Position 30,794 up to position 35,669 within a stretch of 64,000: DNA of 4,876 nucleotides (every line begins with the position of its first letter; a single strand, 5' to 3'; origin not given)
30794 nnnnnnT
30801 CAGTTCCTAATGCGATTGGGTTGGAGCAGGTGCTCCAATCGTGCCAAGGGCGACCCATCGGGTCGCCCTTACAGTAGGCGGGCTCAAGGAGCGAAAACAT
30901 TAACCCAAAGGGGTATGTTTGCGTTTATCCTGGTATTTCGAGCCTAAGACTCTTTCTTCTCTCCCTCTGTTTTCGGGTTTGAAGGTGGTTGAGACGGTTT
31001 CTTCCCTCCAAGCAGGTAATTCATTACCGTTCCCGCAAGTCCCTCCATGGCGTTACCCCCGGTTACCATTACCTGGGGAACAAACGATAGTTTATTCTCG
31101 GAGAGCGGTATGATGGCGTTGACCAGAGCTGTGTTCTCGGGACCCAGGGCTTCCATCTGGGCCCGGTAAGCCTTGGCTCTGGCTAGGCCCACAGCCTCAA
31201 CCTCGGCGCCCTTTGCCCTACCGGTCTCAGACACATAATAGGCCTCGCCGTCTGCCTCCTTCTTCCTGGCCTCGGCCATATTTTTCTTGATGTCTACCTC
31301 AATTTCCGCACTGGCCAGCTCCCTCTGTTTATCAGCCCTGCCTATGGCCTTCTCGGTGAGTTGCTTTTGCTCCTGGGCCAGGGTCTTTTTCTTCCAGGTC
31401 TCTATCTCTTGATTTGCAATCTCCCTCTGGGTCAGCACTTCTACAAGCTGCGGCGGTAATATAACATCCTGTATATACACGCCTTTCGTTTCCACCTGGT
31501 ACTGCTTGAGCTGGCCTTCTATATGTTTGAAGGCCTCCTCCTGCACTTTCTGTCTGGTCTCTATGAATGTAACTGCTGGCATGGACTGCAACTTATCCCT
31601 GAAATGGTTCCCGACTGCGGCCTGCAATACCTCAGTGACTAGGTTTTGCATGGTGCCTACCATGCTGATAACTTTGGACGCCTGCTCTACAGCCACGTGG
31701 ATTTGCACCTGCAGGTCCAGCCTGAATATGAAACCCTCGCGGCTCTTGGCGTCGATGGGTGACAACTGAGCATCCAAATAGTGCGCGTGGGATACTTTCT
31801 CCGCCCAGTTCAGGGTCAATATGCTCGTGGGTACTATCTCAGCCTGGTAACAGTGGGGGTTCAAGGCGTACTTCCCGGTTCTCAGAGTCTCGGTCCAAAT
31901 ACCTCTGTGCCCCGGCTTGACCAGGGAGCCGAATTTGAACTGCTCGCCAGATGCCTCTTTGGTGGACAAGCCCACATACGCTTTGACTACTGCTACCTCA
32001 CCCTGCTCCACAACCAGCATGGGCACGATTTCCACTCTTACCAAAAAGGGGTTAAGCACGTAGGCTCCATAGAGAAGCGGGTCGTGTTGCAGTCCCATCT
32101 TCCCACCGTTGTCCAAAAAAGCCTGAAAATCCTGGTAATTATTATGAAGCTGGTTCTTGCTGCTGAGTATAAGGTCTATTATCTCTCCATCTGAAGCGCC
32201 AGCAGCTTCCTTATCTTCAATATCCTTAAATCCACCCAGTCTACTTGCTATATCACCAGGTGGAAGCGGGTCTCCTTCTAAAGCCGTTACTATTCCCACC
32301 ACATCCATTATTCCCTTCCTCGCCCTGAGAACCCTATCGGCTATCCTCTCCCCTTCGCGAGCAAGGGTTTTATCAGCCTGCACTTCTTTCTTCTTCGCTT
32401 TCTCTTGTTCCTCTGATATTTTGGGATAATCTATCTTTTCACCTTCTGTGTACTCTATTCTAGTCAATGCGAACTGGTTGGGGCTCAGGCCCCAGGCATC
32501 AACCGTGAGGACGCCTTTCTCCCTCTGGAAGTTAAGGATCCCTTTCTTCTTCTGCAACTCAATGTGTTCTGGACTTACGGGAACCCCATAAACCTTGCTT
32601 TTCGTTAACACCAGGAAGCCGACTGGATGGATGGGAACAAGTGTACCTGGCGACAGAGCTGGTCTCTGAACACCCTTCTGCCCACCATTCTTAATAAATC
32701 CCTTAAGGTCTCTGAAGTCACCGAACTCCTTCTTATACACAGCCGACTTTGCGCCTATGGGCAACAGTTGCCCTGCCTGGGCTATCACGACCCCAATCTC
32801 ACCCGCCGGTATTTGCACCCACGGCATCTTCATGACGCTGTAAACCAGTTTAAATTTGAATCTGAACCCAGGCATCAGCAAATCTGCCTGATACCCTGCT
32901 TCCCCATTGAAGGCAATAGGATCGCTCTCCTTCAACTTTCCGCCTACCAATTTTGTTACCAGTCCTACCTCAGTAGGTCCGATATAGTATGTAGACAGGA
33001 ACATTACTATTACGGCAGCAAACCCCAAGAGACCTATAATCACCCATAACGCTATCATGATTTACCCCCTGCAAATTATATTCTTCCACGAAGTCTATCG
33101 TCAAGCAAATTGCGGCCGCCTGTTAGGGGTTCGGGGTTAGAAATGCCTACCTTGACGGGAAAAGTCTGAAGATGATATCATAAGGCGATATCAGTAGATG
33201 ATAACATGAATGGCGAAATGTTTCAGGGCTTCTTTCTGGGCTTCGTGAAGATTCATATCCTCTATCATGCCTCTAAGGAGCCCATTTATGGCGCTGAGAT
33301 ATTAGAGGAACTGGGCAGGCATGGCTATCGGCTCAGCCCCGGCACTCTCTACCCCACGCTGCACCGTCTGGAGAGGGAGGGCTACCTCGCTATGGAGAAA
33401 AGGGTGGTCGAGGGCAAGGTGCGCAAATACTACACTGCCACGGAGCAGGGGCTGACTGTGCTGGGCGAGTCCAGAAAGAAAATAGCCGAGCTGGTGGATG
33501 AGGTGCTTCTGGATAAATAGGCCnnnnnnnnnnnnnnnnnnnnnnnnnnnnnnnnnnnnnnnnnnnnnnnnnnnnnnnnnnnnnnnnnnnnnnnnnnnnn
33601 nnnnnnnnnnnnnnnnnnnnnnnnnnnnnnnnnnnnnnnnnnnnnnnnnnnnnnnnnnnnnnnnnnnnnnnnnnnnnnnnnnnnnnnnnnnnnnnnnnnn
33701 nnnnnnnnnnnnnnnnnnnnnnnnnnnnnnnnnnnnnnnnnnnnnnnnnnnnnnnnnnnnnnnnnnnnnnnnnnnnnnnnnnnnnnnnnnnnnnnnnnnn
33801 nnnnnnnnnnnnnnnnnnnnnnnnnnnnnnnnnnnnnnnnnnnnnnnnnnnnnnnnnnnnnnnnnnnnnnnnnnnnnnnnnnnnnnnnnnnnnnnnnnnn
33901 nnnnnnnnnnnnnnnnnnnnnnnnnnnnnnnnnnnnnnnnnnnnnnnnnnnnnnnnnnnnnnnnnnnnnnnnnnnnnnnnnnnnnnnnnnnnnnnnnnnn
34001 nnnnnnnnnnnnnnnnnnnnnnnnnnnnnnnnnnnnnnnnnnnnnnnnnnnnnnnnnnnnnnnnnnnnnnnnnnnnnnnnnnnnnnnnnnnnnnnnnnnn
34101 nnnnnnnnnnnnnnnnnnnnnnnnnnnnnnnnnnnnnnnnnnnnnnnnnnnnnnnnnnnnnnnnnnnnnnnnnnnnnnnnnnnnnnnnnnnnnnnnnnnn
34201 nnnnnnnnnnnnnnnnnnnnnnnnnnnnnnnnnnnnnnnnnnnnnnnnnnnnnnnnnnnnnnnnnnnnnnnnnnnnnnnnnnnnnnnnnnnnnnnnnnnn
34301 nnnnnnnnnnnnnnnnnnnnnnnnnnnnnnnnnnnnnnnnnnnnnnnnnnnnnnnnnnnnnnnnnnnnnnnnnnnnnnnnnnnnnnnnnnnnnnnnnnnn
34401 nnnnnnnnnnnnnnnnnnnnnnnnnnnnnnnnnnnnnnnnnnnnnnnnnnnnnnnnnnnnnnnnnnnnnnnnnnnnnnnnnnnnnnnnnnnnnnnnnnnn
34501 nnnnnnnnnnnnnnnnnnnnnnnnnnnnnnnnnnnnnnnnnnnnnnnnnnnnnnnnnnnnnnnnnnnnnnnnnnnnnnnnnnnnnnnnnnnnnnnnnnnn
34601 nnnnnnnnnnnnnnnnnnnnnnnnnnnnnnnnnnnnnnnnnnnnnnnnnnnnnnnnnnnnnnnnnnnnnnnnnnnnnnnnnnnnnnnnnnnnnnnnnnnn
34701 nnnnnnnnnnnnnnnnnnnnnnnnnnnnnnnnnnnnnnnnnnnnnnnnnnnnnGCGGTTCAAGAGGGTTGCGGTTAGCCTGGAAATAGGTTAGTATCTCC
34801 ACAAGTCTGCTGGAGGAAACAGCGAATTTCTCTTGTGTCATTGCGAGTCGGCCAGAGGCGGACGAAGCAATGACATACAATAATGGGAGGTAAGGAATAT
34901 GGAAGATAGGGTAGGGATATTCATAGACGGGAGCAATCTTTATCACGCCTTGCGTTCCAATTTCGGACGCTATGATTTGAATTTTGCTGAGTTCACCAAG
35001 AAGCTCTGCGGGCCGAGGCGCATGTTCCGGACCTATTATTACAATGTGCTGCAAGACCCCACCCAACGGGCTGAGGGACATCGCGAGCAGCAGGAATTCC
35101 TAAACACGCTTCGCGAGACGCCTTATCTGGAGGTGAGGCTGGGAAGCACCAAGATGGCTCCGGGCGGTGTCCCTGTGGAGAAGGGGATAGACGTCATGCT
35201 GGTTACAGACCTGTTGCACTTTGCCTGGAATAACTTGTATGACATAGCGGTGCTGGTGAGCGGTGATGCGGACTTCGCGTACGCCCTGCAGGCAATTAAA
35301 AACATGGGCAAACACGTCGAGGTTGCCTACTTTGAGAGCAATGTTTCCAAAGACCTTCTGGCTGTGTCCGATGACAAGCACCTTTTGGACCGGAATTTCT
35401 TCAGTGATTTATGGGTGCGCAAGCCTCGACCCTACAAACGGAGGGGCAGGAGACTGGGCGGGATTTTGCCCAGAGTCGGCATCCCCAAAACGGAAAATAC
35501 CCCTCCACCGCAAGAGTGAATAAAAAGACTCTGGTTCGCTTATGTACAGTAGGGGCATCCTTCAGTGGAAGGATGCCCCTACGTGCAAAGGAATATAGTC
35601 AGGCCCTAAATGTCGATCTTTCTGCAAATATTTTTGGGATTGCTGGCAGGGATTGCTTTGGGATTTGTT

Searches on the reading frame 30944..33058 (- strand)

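Call 31: search_protein_families(library=pfam, proteins=[window:30944-33058:-], max_evalue=0.001)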
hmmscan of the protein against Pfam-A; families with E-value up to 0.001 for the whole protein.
window:30944-33058:- (704 aa): 1 family
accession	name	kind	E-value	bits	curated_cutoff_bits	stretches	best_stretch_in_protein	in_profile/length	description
PF01145.31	Band_7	-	9.3e-18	65.3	23.6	1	349-563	2-172/176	SPFH domain / Band 7 family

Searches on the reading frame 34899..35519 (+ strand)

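Call 66: search_protein_families(library=pfam, proteins=[window:34899-35519:+], max_evalue=0.0001)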
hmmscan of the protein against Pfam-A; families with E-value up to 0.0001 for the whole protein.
window:34899-35519:+ (206 aa): 1 family
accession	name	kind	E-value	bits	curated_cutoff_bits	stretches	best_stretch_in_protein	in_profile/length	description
PF01936.24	NYN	-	2.1e-23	83.9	24.2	1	4-159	1-140/145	NYN domain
